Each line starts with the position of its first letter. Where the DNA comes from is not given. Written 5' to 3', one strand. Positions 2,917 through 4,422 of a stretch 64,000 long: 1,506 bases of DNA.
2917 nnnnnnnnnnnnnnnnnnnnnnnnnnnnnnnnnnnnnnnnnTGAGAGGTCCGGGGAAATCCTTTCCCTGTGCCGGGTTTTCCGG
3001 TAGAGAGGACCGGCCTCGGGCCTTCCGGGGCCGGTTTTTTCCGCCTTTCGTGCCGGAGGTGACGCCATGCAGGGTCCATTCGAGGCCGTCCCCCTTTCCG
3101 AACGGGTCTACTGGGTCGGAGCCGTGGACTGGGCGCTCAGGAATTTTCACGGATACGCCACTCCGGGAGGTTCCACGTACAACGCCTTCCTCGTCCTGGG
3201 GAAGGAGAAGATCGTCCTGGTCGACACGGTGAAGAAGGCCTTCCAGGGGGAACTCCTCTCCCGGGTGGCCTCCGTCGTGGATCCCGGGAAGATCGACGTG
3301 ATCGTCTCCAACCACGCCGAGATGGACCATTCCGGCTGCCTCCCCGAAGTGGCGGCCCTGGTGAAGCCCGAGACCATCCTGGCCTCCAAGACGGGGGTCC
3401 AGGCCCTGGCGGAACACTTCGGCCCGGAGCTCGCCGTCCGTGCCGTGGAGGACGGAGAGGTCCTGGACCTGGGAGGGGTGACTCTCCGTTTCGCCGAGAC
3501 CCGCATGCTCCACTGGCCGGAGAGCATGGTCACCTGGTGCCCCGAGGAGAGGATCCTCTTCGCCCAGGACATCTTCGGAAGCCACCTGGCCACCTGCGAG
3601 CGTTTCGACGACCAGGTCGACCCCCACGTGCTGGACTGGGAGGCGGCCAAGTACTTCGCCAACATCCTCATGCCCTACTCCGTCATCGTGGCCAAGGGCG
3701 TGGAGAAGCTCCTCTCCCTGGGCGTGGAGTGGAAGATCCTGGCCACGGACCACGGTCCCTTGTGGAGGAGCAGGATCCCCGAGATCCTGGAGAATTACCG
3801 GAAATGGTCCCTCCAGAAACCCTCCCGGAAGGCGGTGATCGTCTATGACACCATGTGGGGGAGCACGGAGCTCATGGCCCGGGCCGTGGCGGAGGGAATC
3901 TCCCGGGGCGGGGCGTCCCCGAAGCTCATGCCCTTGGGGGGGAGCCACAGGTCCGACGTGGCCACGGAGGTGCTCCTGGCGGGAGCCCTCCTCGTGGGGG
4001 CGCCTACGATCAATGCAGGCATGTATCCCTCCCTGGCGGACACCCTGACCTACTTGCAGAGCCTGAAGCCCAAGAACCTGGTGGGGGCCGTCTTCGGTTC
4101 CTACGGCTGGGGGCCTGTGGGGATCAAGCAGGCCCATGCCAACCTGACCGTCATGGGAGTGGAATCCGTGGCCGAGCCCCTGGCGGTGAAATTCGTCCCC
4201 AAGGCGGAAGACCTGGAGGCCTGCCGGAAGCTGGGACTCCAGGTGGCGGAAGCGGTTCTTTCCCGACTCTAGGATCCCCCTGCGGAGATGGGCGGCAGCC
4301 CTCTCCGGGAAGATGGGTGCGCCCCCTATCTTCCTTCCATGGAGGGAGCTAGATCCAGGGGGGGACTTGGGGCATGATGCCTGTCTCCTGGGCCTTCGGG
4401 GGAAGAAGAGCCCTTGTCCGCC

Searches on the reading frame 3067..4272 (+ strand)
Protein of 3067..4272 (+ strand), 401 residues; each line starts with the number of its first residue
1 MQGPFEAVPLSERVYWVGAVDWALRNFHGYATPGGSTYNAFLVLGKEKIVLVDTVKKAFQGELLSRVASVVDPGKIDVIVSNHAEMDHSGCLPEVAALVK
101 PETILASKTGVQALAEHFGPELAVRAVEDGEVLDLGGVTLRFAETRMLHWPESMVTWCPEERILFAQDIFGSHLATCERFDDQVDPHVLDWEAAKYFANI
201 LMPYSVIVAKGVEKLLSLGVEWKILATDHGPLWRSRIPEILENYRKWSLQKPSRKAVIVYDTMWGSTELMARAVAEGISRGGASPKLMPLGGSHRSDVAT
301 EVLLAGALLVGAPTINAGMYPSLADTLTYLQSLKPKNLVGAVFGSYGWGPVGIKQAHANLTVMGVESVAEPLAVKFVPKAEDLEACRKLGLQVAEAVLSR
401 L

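Call 54: find_encoding_contigs(protein=window:3067-4272:+, flank=10000, max_places=1)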
Protein window:3067-4272:+ (401 aa): 3 contigs read that carry it; 1 place shown.
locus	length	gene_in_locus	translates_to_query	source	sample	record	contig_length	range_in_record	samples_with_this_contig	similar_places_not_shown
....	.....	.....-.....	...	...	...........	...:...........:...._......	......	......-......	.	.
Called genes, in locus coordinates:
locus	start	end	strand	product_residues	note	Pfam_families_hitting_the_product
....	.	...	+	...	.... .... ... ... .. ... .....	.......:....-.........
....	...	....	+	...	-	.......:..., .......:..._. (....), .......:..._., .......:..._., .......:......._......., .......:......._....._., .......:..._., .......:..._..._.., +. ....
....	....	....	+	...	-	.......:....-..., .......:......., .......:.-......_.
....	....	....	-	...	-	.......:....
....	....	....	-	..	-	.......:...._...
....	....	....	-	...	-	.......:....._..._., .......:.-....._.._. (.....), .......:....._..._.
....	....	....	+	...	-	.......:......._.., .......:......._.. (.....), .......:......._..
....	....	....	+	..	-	-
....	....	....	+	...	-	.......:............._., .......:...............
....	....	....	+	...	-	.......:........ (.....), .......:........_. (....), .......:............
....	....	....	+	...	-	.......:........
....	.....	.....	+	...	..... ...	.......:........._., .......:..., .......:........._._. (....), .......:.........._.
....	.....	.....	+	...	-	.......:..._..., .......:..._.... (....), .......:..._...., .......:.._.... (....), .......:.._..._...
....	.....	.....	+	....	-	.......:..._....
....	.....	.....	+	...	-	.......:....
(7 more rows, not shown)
